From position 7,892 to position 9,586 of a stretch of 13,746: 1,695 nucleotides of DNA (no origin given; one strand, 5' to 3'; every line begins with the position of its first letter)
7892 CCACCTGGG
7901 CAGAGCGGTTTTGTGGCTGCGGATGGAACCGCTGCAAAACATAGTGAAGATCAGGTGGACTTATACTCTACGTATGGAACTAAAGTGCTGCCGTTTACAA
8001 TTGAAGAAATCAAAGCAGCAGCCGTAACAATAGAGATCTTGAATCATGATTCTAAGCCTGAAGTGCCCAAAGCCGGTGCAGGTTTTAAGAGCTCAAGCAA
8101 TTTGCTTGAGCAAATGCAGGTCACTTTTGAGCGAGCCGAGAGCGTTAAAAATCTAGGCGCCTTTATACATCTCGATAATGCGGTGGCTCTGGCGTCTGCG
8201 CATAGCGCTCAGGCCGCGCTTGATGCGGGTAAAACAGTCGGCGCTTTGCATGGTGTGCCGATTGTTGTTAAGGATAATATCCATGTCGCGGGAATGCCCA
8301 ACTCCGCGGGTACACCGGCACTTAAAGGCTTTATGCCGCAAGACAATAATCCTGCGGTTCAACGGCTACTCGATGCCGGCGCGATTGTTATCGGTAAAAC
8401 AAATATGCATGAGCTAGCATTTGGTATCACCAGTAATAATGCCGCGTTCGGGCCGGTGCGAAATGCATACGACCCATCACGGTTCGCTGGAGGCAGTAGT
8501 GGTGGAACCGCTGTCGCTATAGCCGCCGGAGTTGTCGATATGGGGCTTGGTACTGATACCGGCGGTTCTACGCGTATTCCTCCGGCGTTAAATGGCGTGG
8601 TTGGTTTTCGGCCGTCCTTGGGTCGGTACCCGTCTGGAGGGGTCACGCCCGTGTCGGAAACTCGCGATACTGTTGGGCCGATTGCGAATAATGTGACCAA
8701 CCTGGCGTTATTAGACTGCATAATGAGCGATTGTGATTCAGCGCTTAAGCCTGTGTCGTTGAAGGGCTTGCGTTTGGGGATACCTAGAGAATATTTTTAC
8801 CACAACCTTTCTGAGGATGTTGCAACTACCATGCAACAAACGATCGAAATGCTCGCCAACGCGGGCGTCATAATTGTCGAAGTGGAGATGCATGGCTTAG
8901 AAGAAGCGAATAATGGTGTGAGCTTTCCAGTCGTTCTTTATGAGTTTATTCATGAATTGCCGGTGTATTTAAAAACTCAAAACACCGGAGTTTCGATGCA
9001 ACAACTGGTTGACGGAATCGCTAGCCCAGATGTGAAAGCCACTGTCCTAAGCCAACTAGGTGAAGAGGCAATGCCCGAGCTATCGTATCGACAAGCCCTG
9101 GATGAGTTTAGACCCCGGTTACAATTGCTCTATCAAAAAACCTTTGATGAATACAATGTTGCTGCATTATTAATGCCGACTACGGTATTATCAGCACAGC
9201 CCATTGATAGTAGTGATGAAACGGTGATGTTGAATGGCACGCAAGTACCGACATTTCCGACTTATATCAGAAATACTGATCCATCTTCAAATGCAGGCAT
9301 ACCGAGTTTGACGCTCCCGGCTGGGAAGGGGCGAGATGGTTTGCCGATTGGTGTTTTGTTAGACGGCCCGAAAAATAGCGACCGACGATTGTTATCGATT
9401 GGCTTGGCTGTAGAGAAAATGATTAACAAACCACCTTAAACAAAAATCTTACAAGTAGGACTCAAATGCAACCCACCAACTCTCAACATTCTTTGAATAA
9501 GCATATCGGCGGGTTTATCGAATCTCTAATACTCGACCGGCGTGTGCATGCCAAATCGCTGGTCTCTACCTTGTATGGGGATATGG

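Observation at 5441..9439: Exported 1332-aa fusion of a penicillin-G-acylase-type Ntn hydrolase to a complete amidase-signature amidase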

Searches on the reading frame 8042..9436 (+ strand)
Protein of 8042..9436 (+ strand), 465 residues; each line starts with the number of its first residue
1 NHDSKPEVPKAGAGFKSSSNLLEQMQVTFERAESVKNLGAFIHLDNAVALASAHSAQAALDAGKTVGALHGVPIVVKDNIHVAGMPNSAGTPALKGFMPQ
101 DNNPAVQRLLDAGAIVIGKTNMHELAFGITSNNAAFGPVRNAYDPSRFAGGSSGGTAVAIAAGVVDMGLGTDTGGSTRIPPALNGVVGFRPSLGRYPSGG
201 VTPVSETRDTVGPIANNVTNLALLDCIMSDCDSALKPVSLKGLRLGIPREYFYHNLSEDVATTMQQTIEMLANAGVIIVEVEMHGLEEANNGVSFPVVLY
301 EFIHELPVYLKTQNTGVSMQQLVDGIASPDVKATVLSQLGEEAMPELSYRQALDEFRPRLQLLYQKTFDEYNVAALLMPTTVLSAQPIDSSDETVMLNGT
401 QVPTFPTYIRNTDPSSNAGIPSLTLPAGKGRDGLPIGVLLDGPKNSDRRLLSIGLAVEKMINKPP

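Call 10: search_solved_structures(query=window:8042-9436:+, show_alignments=2, max_evalue=1e-10)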
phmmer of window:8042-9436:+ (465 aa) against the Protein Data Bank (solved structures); distinct sequences matched with E-value up to 1e-10: 56.
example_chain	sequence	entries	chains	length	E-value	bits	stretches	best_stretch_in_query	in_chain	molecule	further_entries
2dc0_A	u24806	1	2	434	1e-61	212.5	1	24-458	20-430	probable amidase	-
5ac3_A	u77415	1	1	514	5.4e-44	154.1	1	38-460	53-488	PEPTIDE AMIDASE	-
1m21_A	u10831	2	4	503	9.5e-44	153.3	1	38-460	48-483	Peptide Amidase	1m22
3kfu_E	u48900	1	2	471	3.4e-43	151.4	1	22-459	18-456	Glutamyl-tRNA(Gln) amidotransferase subunit A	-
3a1k_A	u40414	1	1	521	1.1e-42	149.8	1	66-281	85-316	Amidase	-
2df4_A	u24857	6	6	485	1.5e-42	149.3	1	36-284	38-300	Glutamyl-tRNA(Gln) amidotransferase subunit A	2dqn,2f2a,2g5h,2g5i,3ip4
3a1i_A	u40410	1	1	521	3e-42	148.3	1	66-281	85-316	Amidase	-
4wj3_A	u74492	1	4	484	1.8e-41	145.8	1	37-289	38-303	Glutamyl-tRNA(Gln) amidotransferase subunit A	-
4gyr_A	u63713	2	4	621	2.7e-41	145.2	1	57-283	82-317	Allophanate hydrolase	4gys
6c62_A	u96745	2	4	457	4.9e-41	144.3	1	24-231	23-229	Biuret hydrolase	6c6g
2gi3_A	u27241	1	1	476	8.9e-41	143.5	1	66-283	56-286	Glutamyl-tRNA(Gln) amidotransferase subunit A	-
3al0_A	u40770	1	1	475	9e-41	143.4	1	66-283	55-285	Glutamyl-tRNA(Gln) amidotransferase subunit A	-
9je9_A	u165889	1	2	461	4e-40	141.3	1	22-227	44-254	Amidase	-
6dhv_A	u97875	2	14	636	4.4e-39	137.9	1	45-233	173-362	Fatty acid amide hydrolase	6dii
8eww_A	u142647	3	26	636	1.3e-38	136.4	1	45-233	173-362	Fatty acid amide hydrolase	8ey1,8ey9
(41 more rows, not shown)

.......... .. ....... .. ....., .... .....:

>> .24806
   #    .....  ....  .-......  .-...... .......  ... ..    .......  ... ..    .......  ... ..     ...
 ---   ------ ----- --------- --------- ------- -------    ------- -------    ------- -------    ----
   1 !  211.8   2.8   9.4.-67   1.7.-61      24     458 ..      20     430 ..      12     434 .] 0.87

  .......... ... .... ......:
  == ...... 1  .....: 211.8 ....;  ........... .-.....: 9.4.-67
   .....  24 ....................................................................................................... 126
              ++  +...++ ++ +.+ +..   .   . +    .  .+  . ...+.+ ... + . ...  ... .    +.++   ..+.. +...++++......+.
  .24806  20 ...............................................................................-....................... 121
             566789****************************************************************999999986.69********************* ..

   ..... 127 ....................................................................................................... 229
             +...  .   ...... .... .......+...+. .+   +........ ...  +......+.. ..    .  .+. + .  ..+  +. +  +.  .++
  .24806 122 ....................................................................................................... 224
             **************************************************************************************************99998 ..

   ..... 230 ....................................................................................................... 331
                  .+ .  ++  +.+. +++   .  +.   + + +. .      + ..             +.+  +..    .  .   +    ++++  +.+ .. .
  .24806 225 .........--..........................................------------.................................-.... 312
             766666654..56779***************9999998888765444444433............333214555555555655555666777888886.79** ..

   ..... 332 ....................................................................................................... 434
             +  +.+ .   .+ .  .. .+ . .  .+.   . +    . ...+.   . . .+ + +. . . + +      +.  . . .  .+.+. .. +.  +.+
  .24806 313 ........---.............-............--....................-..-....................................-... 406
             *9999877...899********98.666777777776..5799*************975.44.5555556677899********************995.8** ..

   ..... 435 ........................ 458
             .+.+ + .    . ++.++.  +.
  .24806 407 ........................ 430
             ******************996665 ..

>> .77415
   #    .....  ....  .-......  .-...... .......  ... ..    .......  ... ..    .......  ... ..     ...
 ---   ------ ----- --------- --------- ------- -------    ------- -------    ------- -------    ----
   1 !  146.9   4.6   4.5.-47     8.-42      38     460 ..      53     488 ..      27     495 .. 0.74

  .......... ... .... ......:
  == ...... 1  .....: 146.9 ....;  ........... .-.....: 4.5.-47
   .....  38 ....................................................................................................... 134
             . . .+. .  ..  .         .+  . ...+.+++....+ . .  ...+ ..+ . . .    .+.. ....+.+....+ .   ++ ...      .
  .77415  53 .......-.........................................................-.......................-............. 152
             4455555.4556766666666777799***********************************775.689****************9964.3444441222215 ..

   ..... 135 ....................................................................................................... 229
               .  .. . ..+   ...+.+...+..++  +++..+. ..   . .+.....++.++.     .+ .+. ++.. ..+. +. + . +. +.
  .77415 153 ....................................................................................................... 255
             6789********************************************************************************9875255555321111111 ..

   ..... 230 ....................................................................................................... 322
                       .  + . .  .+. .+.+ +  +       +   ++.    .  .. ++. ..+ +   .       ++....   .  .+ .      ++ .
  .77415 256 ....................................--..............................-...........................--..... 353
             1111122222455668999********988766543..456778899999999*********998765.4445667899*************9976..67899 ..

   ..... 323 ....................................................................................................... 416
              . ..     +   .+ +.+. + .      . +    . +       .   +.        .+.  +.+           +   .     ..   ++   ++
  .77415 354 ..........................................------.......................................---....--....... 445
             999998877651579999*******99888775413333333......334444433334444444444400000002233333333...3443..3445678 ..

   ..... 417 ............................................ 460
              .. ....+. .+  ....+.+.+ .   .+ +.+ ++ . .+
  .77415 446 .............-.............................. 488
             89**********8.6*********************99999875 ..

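Call 22: find_homologous_proteins(query=window:8099-9436:+, max_evalue=1e-20)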
Query window:8099-9436:+ (446 aa): 7915 proteins with E <= 1e-20 among 8000 candidates; the best 120 are listed.
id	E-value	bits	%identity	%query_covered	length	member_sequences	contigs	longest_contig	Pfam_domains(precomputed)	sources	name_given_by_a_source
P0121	6.8e-216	735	76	98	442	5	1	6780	PF01425.27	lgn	-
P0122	2.8e-168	578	60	99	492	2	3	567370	PF01425.27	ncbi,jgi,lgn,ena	jgi:mandelamide amidase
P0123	1.7e-167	576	61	97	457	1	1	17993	PF01425.27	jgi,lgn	-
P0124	3.8e-167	575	60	99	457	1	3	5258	PF01425.27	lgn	-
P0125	3.1e-165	568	58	99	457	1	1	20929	PF01425.27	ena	-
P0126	5.7e-165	568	60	98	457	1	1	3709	PF01425.27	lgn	-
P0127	1.2e-161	557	60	98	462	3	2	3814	PF01425.27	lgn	-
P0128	4.5e-160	551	59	98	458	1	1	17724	PF01425.27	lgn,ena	-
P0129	6.9e-160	551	59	98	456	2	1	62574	PF01425.27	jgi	-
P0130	2.1e-159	549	56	100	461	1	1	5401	PF01425.27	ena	-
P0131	5.0e-159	548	58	99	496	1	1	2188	PF01425.27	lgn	-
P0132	6.7e-158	544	56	99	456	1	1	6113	PF01425.27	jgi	-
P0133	1.4e-157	543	57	99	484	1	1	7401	PF01425.27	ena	-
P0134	3.5e-156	539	59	97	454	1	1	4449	PF01425.27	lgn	-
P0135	4.9e-156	538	58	99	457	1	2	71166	PF01425.27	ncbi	-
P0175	8.0e-141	488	55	96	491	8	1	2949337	PF01425.27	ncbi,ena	-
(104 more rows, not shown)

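Call 30: find_encoding_contigs(protein=P0175, flank=8000, max_places=1)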
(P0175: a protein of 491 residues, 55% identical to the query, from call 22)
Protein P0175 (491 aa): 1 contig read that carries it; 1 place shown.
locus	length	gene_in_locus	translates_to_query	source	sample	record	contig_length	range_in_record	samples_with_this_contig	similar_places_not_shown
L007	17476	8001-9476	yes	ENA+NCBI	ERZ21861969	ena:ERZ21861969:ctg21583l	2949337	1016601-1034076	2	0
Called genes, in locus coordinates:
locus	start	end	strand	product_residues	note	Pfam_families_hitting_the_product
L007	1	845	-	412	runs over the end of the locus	PF00795:CN_hydrolase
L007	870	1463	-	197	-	PF00117:GATase, PF07722:Peptidase_C26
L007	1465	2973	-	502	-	PF04715:, PF00425:Chorismate_bind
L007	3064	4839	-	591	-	PF00890:FAD_binding_2, PF02910:Succ_DH_flav_C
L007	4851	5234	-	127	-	PF01127:Sdh_cyt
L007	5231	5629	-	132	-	PF01127:Sdh_cyt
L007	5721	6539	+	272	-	-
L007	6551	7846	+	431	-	PF00083:Sugar_tr, PF07690:MFS_1, PF06779:MFS_4 (weak), PF07690:MFS_1 (weak)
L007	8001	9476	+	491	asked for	PF01425:Amidase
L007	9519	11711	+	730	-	PF07715:Plug, PF00593:TonB_dep_Rec_b-barrel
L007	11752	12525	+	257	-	PF00196:GerE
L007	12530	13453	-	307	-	PF07848:PaaX, PF20803:PaaX_M, PF08223:PaaX_C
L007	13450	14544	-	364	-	PF00970:FAD_binding_6, PF08030:NAD_binding_6 (faint), PF00175:NAD_binding_1, PF00111:Fer2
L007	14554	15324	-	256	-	PF05138:PaaA_PaaC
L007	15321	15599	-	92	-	PF06243:PaaB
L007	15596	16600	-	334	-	PF05138:PaaA_PaaC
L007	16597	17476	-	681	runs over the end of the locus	PF00171:Aldedh, PF01575:MaoC_dehydratas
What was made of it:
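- L007 has amidase, receptor, paaX and paa but no acylase (call 30).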

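Call 31: find_encoding_contigs(protein=P0122, flank=8000, max_places=1)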
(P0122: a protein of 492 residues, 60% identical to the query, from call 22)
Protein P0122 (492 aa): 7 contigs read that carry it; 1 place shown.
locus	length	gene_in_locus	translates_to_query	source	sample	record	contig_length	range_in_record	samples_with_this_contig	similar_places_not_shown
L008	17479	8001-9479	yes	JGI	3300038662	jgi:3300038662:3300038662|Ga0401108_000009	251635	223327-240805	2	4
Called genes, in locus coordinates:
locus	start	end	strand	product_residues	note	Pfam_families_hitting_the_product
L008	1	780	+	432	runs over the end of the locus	PF02447:GntP_permease, PF03600:CitMHS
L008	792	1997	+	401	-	PF00561:Abhydrolase_1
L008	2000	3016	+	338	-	-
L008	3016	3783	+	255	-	PF00106:adh_short, PF08659:KR, PF13561:adh_short_C2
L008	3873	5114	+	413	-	PF00083:Sugar_tr, PF07690:MFS_1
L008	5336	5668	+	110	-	-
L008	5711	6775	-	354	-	-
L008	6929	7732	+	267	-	PF00196:GerE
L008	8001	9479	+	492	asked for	PF01425:Amidase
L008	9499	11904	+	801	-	PF07715:Plug, PF00593:TonB_dep_Rec_b-barrel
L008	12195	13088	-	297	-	PF00126:HTH_1, PF03466:LysR_substrate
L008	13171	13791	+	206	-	-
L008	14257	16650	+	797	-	PF07715:Plug, PF00593:TonB_dep_Rec_b-barrel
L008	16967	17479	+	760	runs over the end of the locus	PF07715:Plug, PF00593:TonB_dep_Rec_b-barrel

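Call 61: search_dna_similar(query=window:8099-9436:+, collection=plasmids, mode=protein, max_rows=25, max_evalue=1e-30)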
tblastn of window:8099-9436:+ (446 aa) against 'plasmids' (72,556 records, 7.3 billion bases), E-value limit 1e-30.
Records with a match: 407; places in all: 435; records where one place covers at least 80% of the query: 404.
Best place of each record, by identity: <60% 407.
By first word of the organism name: Agrobacterium 124; Rhizobium 105; Streptomyces 16; Azospirillum 14; Pantoea 12; Paraburkholderia 12; Klebsiella 11; Rhodococcus 8; Burkholderia 7; Enterobacter 7; and 47 more.
By predicted mobility (MOB-suite, as given by PLSDB): non-mobilizable 232; conjugative 127; mobilizable 48.
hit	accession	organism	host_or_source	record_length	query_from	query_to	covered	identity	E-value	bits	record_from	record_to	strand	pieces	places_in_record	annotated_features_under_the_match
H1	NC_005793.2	Achromobacter denitrificans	-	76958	1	446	100%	46.2%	1e-104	348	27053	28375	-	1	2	iaaH: indoleacetamide hydrolase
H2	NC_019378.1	Burkholderia cepacia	-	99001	1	446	100%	46.2%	1e-104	348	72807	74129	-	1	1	iaaH: indoleacetamide hydrolase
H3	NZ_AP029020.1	Acidovorax sp. DW039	Lemna minor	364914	10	446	98%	47.1%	1e-96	325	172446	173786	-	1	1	iaaH: indoleacetamide hydrolase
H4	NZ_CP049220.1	Agrobacterium tumefaciens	Clematis,cell culture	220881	3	442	99%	45.9%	3e-102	341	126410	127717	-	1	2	iaaH: indoleacetamide hydrolase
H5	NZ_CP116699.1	Agrobacterium tumefaciens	Clematis,cell culture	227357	1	442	99%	45.7%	5e-98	329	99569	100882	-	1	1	iaaH: indoleacetamide hydrolase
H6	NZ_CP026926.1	Agrobacterium tumefaciens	Medicago sativa,from a crown gall tumor ...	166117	1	442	99%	45.7%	1e-97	328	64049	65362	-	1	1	iaaH: indoleacetamide hydrolase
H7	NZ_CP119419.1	Agrobacterium fabrum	-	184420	1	442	99%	45.7%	1e-97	328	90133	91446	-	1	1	iaaH: indoleacetamide hydrolase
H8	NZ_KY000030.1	Agrobacterium tumefaciens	-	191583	1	442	99%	45.7%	1e-97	328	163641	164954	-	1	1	iaaH: indoleacetamide hydrolase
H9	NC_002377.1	Agrobacterium tumefaciens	-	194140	1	442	99%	45.7%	1e-97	328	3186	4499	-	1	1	iaaH: indoleacetamide hydrolase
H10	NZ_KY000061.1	Agrobacterium radiobacter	-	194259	1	442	99%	45.7%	1e-97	328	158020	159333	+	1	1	iaaH: indoleacetamide hydrolase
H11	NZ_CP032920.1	Agrobacterium tumefaciens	-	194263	1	442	99%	45.7%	1e-97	328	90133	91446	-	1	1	iaaH: indoleacetamide hydrolase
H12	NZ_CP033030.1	Agrobacterium tumefaciens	-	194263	1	442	99%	45.7%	1e-97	328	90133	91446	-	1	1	iaaH: indoleacetamide hydrolase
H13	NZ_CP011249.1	Agrobacterium tumefaciens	Achillea ptarmica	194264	1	442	99%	45.7%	1e-97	328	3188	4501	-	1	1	iaaH: indoleacetamide hydrolase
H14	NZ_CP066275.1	Agrobacterium tumefaciens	-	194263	1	442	99%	45.7%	1e-97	328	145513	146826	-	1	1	iaaH: indoleacetamide hydrolase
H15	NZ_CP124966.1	Agrobacterium tumefaciens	lilac,cell culture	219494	1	442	99%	45.7%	1e-97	328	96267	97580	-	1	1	iaaH: indoleacetamide hydrolase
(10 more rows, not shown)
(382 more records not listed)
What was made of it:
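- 8099..9436 (+): IaaH-type amidase-signature domain with triad K944, cis-S1019 and S1043. It is 45-46% identical over its full length to Ti-plasmid iaaH (call 61).
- On Indoleacetamide hydrolase (NCBIfam NF005688 equivalog): Identity to Ti-plasmid iaaH is 45-46% over 99-100% of the domain (call 61).
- Closest known: Indoleacetamide hydrolase IaaH/Tms2 of Agrobacterium Ti plasmids. Same: 45-46% identity over the whole domain (call 61).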

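Call 77: find_encoding_contigs(protein=P0121, flank=4000, max_places=6)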
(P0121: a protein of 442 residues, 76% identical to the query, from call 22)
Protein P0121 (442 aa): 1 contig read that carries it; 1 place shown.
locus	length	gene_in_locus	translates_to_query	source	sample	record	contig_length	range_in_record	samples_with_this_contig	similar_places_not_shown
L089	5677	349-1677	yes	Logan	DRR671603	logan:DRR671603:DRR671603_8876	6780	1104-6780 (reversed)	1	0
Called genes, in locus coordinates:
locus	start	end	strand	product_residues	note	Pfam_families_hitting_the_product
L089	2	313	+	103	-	?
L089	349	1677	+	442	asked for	PF01425:Amidase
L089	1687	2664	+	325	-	PF07848:PaaX, PF20803:PaaX_M, PF08223:PaaX_C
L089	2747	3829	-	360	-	PF00970:FAD_binding_6, PF00175:NAD_binding_1, PF00111:Fer2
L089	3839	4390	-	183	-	PF01883:FeS_assembly_P, PF23451:Zn_ribbon_PaaD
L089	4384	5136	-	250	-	PF05138:PaaA_PaaC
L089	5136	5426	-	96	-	PF06243:PaaB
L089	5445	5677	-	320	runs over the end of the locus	PF05138:PaaA_PaaC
